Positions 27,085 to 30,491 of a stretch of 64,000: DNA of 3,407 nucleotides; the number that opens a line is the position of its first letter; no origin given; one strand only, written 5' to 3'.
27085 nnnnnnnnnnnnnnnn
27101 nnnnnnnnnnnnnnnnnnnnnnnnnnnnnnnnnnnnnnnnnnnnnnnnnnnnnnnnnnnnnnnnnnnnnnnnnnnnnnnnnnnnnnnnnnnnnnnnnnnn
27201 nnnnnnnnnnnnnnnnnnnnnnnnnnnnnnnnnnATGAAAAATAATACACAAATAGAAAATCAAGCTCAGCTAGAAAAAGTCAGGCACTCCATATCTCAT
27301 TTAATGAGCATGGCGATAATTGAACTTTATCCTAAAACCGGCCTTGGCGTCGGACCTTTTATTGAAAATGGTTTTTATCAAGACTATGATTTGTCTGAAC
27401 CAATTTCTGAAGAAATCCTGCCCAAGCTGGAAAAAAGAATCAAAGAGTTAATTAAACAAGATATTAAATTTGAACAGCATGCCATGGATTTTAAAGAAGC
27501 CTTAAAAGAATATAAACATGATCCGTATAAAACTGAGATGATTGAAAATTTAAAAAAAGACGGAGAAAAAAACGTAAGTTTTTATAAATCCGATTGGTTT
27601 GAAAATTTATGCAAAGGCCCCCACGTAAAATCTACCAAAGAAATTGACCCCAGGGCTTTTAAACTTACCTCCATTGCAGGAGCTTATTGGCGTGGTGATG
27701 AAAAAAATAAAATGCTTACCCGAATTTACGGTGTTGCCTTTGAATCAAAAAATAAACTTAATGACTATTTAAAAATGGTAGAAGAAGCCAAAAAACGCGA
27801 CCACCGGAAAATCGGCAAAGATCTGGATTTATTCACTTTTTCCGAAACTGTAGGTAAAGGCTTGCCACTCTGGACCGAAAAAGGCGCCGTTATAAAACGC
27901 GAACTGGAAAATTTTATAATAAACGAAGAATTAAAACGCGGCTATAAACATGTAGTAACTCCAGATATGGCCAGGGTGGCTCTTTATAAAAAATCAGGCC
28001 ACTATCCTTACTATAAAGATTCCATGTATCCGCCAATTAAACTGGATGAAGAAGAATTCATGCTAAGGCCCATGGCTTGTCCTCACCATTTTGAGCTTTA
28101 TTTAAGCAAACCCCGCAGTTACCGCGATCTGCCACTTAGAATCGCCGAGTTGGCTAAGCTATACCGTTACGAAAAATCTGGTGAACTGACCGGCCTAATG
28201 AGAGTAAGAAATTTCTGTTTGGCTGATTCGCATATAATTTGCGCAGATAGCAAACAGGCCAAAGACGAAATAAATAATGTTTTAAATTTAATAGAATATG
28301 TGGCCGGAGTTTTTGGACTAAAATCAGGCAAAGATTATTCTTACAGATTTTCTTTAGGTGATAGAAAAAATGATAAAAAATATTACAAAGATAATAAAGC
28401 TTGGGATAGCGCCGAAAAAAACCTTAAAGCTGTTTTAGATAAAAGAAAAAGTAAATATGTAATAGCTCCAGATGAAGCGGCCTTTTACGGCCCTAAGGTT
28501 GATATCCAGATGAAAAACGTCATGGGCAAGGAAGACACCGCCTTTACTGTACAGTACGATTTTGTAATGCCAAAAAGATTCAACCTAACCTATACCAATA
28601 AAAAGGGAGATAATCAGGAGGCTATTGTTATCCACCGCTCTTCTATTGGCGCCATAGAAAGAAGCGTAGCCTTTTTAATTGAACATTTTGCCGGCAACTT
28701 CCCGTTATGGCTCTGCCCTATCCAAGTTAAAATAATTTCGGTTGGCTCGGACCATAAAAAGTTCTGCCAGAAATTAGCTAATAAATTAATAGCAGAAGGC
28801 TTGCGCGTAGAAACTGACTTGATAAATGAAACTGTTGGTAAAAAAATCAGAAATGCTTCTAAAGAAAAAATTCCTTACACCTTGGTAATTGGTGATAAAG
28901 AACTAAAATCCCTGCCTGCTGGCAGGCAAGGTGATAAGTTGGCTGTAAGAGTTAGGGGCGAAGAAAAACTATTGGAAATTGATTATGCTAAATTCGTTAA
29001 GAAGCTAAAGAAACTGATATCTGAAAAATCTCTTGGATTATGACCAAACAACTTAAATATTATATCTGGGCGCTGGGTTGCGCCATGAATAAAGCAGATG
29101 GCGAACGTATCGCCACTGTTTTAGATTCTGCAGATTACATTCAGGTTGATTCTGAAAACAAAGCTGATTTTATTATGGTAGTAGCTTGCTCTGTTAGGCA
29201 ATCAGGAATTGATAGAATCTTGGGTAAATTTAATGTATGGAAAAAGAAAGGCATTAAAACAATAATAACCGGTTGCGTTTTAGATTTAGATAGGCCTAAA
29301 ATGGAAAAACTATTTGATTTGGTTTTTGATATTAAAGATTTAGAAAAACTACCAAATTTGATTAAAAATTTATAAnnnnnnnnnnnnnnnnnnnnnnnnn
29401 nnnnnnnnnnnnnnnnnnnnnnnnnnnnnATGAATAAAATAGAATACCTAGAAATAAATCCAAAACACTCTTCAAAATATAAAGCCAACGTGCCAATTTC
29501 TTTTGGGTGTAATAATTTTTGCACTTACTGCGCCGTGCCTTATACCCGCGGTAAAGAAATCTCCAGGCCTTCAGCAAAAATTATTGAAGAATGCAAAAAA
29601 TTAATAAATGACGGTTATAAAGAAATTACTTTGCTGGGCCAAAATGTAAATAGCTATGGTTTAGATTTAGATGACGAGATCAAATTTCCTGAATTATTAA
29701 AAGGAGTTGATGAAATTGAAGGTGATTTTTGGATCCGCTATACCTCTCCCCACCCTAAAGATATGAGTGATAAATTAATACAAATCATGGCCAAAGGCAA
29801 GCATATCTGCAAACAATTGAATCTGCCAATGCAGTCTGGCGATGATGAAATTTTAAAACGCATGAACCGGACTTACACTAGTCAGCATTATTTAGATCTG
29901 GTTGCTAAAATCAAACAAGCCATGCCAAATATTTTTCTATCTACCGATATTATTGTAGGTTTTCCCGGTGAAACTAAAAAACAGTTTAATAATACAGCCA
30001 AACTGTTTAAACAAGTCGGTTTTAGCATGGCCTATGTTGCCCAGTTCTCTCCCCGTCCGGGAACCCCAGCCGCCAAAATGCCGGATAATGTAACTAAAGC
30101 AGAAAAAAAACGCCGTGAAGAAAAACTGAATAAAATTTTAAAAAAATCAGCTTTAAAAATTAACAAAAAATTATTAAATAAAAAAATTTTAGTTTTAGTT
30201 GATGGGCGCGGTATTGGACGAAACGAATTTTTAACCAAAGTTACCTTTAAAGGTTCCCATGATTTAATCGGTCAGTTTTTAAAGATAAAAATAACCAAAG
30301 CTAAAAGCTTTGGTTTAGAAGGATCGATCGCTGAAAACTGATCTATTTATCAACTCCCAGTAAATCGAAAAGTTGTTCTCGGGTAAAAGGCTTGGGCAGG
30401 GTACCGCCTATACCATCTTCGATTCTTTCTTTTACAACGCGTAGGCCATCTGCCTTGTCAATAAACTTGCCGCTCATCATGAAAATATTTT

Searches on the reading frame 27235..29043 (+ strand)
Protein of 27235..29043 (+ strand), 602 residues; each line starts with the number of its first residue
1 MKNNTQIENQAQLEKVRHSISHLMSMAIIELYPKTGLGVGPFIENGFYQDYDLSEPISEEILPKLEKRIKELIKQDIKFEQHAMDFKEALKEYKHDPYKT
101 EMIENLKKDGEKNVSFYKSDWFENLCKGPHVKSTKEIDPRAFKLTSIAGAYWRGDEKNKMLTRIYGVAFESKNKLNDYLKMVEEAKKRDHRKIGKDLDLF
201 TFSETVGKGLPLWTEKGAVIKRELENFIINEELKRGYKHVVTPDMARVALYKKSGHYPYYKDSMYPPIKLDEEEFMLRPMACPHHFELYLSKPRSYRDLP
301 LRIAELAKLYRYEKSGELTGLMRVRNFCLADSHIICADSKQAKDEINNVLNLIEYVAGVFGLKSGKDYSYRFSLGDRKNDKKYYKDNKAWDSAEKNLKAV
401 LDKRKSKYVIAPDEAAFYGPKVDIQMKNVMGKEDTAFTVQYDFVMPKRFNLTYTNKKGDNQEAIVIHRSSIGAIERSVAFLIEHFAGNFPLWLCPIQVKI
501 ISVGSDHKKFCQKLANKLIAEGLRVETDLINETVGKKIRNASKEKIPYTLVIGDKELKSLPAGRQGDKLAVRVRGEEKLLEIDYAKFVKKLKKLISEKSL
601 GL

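Call 5: search_protein_families(library=pfam, proteins=[window:27235-29043:+])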
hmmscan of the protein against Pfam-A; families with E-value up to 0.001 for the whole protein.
window:27235-29043:+ (602 aa): 3 families
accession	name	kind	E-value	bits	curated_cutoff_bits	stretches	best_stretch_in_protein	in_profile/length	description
PF00587.30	tRNA-synt_2b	-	2.5e-33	116.1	29.3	1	272-485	8-179/179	tRNA synthetase class II core domain (G, H, P, S and T)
PF03129.25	HGTP_anticodon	-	1.1e-18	67.6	21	1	497-593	1-93/94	Anticodon binding domain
PF07973.19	tRNA_SAD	-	1.9e-13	50.6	24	1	114-165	1-44/44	Threonyl and Alanyl tRNA synthetase second additional domain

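Call 13: find_homologous_proteins(query=window:27235-29043:+)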
Query window:27235-29043:+ (602 aa): 8000 proteins with E <= 0.001 among 8000 candidates; the best 120 are listed.
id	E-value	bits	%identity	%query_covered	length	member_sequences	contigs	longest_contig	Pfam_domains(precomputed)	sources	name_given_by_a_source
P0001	4.9e-294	995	100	74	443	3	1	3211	PF03129.26,PF00587.31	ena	-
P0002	6.0e-271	918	68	98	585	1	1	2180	PF03129.26,PF00587.31,PF07973.20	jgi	-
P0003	6.4e-270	915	67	99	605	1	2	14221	PF03129.26,PF00587.31,PF07973.20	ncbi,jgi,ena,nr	ncbi:MAG TPA: threonine--tRNA ligase [Patescibacteria group bacterium]|nr:threonine--tRNA ligase [Pa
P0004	1.8e-268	910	67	99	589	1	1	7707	PF03129.26,PF00587.31,PF07973.20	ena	-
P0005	3.1e-268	909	67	98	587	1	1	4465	PF03129.26,PF00587.31,PF07973.20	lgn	-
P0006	2.9e-267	906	68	98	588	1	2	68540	PF03129.26,PF00587.31,PF07973.20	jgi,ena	-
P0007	8.5e-264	895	67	99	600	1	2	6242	PF03129.26,PF00587.31,PF07973.20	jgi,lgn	-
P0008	1.3e-263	894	67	98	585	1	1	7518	PF03129.26,PF00587.31,PF07973.20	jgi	jgi:threonyl-tRNA synthetase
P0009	1.6e-261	887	67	99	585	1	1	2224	PF03129.26,PF00587.31,PF07973.20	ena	-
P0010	3.0e-261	886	66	98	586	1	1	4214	PF03129.26,PF00587.31,PF07973.20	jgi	-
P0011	8.1e-261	885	66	98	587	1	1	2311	PF03129.26,PF00587.31,PF07973.20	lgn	-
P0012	2.2e-260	883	66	98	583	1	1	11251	PF03129.26,PF00587.31,PF07973.20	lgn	-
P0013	2.6e-260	883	67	98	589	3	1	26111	PF03129.26,PF00587.31,PF07973.20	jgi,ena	-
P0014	8.9e-260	881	65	98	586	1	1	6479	PF03129.26,PF00587.31,PF07973.20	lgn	-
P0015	1.1e-259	881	67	98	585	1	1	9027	PF03129.26,PF00587.31,PF07973.20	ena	-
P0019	2.1e-258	877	67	97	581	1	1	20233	PF03129.26,PF00587.31,PF07973.20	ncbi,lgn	-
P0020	3.3e-258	876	67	96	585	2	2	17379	PF03129.26,PF00587.31,PF07973.20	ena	-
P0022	4.1e-258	876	67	98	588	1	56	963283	PF03129.26,PF00587.31,PF07973.20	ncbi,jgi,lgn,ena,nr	ncbi:threonine--tRNA ligase [bacterium]|jgi:threonyl-tRNA synthetase|nr:threonine--tRNA ligase [bact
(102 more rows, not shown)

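Call 19: find_related_loci(query=A1, collection=genome_contigs, flank=1500)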
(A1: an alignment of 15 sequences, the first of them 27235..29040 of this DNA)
Query A1 (602 aa) in genome_contigs; peptide patterns used: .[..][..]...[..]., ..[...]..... (x = any residue, [..] = any of these).
600 stretches matched a pattern (row limit reached: there are more); 599 encode a relative of the query (tblastn E <= 1e-3); the best 80 are kept; 80 distinct loci.
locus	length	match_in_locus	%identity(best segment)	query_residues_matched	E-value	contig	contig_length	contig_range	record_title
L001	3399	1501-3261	64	7-602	0e+0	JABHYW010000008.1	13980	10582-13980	MAG: Candidatus Komeilibacteria bacterium isolate SI047_bin69 k141_226417, whole genome shotgun sequence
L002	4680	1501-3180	63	12-579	0e+0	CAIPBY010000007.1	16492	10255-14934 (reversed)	MAG: Candidatus Buchananbacteria bacterium isolate MJ120702A_bin-902 genome assembly, contig: bin-902:007/101, whole gen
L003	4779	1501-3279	57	12-591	0e+0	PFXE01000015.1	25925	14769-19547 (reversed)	MAG: Candidatus Zambryskibacteria bacterium CG_4_9_14_3_um_filter_40_16 CG_4_9_14_3_um_filter_150_scaffold_1557_c, whole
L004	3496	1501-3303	57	1-600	0e+0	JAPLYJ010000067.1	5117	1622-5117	MAG: Candidatus Parcubacteria bacterium isolate LacPavin_0419_WC90_MAG_32_30 LacPavin_0419_WC90_scaffold_139119, whole g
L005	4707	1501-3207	58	10-591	0e+0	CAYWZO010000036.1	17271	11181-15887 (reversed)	MAG TPA_asm: uncultured Dehalococcoidaceae bacterium isolate binchicken_co34_471 genome assembly, contig: NODE_5362_leng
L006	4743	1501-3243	52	10-599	0e+0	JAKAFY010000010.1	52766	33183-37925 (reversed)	MAG: bacterium isolate WY2.bin139 NODE_791_length_52766_cov_1.981041, whole genome shotgun sequence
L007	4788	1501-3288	44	13-598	6e-176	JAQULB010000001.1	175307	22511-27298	MAG: Candidatus Paceibacterota bacterium isolate STD1_120 NODE_145_length_175307_cov_6.019460_Sandtown_D1, whole genome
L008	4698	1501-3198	48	16-593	8e-174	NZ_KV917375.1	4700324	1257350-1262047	Sutcliffiella halmapala strain DSM 8723 Scaffold1, whole genome shotgun sequence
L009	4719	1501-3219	47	8-592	3e-173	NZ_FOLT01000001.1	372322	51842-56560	Alkalibacterium subtropicum strain DSM 23664, whole genome shotgun sequence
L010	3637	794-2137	57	153-599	5e-175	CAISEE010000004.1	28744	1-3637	Candidatus Adlerbacteria bacterium isolate C24_bin-2304 genome assembly, contig: bin-2304:04/56, whole genome shotgun se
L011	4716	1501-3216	47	8-593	1e-171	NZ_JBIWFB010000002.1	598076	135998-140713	Psychrobacillus sp. NPDC096389 NPDC096389_262_E1.ctg-0002, whole genome shotgun sequence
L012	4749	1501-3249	45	7-600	2e-171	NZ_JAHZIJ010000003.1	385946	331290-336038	Paenibacillus oenotherae strain DT7-4 NODE_3_length_385946_cov_20.1772_ID_975, whole genome shotgun sequence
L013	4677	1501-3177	47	7-576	4e-171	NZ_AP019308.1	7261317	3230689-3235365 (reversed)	Paenibacillus baekrokdamisoli strain KCTC 33723 chromosome, complete genome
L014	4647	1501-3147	48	4-556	2e-170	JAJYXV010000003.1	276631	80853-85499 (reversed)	MAG: bacterium isolate FK3.bin69 NODE_32_length_276631_cov_1.910421, whole genome shotgun sequence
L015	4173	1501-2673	63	184-572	3e-170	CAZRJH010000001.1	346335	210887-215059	MAG TPA_asm: uncultured Gammaproteobacteria bacterium isolate SRP342105_co1_321 genome assembly, contig: NODE_16_length_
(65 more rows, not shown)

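Call 22: find_related_loci(query=window:27235-29040:+, collection=metagenome_contigs, flank=1500)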
Query window:27235-29040:+ (602 aa) in metagenome_contigs; peptide patterns used: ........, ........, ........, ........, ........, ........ (x = any residue, [..] = any of these).
189 stretches matched a pattern; 26 encode a relative of the query (tblastn E <= 1e-3); 26 distinct loci.
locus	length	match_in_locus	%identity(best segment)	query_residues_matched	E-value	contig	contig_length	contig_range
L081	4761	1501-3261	64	7-602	0e+0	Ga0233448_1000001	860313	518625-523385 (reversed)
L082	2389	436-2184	65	7-598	0e+0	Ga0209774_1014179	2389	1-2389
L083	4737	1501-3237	62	11-602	0e+0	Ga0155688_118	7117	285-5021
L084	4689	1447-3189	61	10-595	0e+0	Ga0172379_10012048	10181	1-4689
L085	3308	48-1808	59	1-598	0e+0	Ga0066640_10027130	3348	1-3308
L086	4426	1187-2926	55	12-602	0e+0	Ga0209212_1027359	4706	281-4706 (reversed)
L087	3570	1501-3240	55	12-602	0e+0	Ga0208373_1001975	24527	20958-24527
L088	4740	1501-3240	55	12-602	0e+0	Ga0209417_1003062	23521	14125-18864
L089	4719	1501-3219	54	9-591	0e+0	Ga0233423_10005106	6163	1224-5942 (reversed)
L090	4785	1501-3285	51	10-598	0e+0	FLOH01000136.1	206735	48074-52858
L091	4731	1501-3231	53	12-598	0e+0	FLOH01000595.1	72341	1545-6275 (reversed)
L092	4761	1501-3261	64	7-602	0e+0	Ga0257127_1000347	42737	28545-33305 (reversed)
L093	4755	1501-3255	53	3-602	0e+0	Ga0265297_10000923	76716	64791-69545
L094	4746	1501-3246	62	11-598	0e+0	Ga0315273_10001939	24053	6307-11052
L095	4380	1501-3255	52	3-596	0e+0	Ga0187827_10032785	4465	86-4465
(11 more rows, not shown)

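Call 27: find_encoding_contigs(protein=P0003, flank=1000, max_places=1)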
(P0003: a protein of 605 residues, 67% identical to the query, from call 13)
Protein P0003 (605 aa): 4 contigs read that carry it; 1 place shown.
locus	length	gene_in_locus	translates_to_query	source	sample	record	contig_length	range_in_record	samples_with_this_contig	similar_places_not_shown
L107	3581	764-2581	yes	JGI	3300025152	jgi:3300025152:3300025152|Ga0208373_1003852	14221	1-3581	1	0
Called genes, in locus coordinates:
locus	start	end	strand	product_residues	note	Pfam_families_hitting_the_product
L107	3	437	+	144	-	?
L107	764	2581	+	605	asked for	PF07973:tRNA_SAD, PF00587:tRNA-synt_2b, PF03129:HGTP_anticodon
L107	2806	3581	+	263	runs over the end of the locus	PF12762:DDE_Tnp_IS1595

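Call 28: find_encoding_contigs(protein=P0004, flank=1000, max_places=1)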
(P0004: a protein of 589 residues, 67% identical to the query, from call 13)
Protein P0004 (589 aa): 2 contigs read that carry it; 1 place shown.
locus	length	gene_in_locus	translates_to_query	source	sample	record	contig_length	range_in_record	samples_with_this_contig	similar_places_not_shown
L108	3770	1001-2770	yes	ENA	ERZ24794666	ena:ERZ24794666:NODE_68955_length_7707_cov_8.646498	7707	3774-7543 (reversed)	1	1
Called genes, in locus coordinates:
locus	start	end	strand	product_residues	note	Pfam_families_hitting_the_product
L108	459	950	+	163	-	PF00293:NUDIX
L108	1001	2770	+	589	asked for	PF07973:tRNA_SAD, PF00587:tRNA-synt_2b, PF03129:HGTP_anticodon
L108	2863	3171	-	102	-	-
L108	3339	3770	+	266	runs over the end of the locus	PF12762:DDE_Tnp_IS1595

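Call 29: find_encoding_contigs(protein=P0006, flank=1000, max_places=1)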
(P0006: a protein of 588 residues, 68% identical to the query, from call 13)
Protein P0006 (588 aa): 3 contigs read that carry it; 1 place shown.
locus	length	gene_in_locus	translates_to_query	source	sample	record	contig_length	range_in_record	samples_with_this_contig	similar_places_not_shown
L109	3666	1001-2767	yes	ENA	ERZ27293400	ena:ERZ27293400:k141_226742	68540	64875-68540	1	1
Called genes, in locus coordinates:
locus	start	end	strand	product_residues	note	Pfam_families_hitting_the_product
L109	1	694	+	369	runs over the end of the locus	-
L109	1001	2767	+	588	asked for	PF07973:tRNA_SAD, PF00587:tRNA-synt_2b, PF03129:HGTP_anticodon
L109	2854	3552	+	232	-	PF03009:GDPD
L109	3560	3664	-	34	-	?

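Call 30: find_encoding_contigs(protein=P0007, flank=1000, max_places=1)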
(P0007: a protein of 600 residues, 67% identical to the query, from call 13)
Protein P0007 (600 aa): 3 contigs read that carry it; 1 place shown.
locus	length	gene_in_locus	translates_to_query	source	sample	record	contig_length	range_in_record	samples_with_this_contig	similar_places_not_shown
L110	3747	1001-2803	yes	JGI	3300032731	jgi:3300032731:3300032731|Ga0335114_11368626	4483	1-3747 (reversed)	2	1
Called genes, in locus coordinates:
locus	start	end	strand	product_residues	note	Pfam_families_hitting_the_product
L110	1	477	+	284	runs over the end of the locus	-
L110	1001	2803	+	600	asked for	PF07973:tRNA_SAD, PF00587:tRNA-synt_2b, PF03129:HGTP_anticodon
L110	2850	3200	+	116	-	-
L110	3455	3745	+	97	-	?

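Call 31: find_encoding_contigs(protein=P0008, flank=1000, max_places=1)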
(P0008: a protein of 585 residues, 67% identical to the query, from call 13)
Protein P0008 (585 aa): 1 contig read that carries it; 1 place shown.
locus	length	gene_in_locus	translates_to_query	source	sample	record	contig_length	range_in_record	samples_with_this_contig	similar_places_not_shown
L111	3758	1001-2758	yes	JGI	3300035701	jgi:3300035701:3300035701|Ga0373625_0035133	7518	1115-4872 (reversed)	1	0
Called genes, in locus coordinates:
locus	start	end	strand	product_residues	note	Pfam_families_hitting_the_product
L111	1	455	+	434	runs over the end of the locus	-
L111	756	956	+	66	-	-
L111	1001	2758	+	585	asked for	PF07973:tRNA_SAD, PF00587:tRNA-synt_2b, PF03129:HGTP_anticodon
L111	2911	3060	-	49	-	-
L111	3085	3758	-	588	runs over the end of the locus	PF00204:DNA_gyraseB, PF01751:Toprim, PF00986:DNA_gyraseB_C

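Call 37: find_encoding_contigs(protein=P0013, flank=1000, max_places=1)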
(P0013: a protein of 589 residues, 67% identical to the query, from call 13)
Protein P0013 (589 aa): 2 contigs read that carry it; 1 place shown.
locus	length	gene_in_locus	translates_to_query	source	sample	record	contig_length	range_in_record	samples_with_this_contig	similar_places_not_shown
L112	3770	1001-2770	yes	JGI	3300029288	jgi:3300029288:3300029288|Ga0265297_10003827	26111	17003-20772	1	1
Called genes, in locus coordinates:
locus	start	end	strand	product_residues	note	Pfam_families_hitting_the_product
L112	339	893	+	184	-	PF13302:Acetyltransf_3, PF13420:Acetyltransf_4, PF00583:Acetyltransf_1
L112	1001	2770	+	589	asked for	PF07973:tRNA_SAD, PF00587:tRNA-synt_2b, PF03129:HGTP_anticodon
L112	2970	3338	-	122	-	-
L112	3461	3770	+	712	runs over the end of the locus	PF00919:UPF0004, PF04055:Radical_SAM, PF01938:TRAM (weak), PF01745:IPT (faint), PF01715:IPPT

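Call 38: find_encoding_contigs(protein=P0015, flank=1000, max_places=1)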
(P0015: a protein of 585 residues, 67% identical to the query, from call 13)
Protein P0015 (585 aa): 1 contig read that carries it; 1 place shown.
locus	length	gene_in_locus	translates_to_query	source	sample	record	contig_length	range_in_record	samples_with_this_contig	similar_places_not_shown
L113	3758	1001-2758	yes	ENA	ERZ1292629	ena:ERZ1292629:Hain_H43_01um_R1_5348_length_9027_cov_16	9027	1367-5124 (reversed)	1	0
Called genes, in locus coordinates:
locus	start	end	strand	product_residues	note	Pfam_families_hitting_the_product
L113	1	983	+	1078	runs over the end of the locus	PF02811:PHP, PF07733:DNA_pol3_alpha, PF17657:DNA_pol3_finger, PF14579:HHH_6, PF01336:tRNA_anti-codon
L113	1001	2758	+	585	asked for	PF07973:tRNA_SAD, PF00587:tRNA-synt_2b, PF03129:HGTP_anticodon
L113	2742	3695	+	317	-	PF01745:IPT (weak), PF01715:IPPT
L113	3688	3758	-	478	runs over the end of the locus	?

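Call 39: find_encoding_contigs(protein=P0019, flank=1000, max_places=1)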
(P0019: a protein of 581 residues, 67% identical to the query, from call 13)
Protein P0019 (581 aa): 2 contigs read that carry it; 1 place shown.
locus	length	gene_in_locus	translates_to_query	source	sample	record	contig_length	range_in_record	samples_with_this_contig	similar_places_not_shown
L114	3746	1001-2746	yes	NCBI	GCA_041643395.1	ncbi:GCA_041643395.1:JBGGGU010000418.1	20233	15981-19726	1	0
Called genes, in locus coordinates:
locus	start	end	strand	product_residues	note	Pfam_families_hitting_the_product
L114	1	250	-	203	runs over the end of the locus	PF01936:NYN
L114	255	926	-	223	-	-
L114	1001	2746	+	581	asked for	PF07973:tRNA_SAD, PF00587:tRNA-synt_2b, PF03129:HGTP_anticodon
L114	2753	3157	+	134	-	PF04956:TrbC (weak)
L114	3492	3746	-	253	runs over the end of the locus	?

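Call 40: find_encoding_contigs(protein=P0020, flank=1000, max_places=1)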
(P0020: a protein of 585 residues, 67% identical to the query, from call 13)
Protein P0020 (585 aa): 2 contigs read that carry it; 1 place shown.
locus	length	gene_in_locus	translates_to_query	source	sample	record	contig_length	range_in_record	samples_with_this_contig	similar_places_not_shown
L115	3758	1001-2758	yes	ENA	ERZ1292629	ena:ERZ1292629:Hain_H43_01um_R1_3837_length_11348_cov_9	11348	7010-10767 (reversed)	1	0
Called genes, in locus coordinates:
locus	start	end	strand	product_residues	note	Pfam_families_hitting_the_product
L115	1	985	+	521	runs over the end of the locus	?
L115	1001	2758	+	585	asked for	PF07973:tRNA_SAD, PF00587:tRNA-synt_2b, PF03129:HGTP_anticodon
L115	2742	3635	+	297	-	PF01745:IPT, PF01715:IPPT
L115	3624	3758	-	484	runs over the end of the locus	PF02934:GatB_N, PF02637:GatB_Yqey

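Call 41: find_encoding_contigs(protein=P0022, flank=1000, max_places=1)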
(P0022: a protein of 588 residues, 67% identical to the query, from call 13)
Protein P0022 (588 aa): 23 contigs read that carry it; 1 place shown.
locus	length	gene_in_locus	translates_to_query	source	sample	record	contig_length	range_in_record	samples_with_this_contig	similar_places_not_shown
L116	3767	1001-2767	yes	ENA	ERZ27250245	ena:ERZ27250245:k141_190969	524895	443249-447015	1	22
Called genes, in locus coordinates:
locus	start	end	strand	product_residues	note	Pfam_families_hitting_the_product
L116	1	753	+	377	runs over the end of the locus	-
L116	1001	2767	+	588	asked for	PF07973:tRNA_SAD, PF00587:tRNA-synt_2b, PF03129:HGTP_anticodon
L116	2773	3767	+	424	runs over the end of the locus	PF00919:UPF0004, PF04055:Radical_SAM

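Call 83: find_encoding_contigs(protein=P0022, flank=10000, max_places=1)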
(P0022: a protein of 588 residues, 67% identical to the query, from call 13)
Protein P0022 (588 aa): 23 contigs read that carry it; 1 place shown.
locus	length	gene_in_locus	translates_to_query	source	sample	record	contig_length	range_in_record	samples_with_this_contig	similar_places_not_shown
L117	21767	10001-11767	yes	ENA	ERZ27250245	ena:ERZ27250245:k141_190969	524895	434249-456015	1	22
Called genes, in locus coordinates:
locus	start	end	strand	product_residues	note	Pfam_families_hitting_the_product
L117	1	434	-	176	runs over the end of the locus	PF06821:Ser_hydrolase, PF12146:Hydrolase_4 (weak), PF00561:Abhydrolase_1 (faint)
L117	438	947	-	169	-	-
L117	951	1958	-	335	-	PF11258:DUF3048, PF17479:DUF3048_C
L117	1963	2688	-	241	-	PF01386:Ribosomal_L25p, PF14693:Ribosomal_TL5_C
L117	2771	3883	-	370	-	PF01098:FTSW_RODA_SPOVE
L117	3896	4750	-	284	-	-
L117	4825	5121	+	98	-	-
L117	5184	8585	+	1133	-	PF02811:PHP, PF07733:DNA_pol3_alpha, PF17657:DNA_pol3_finger, PF14579:HHH_6, PF01336:tRNA_anti-codon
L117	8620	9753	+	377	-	-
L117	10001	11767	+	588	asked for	PF07973:tRNA_SAD, PF00587:tRNA-synt_2b, PF03129:HGTP_anticodon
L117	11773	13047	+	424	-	PF00919:UPF0004, PF04055:Radical_SAM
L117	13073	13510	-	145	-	-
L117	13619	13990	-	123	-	PF00072:Response_reg (faint)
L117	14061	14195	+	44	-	-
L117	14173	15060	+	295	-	PF01745:IPT (weak), PF01715:IPPT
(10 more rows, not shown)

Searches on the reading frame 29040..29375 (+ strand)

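Call 5: search_protein_families(library=pfam, proteins=[window:29040-29375:+])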
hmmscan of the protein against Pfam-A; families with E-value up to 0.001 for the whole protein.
window:29040-29375:+ (111 aa): 1 family
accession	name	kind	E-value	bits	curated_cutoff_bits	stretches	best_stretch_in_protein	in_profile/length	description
PF00919.26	UPF0004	-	2.6e-16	59.9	27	1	6-92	1-90/98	Uncharacterized protein family UPF0004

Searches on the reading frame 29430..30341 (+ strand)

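Call 5: search_protein_families(library=pfam, proteins=[window:29430-30341:+])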
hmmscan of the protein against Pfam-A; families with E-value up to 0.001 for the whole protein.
window:29430-30341:+ (303 aa): 2 families
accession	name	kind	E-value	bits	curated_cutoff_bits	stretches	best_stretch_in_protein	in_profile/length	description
PF04055.27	Radical_SAM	-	7.4e-29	101.5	29.5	1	22-192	2-165/166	Radical SAM superfamily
PF01938.26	TRAM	-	8.2e-06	26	21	1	258-300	18-60/61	TRAM domain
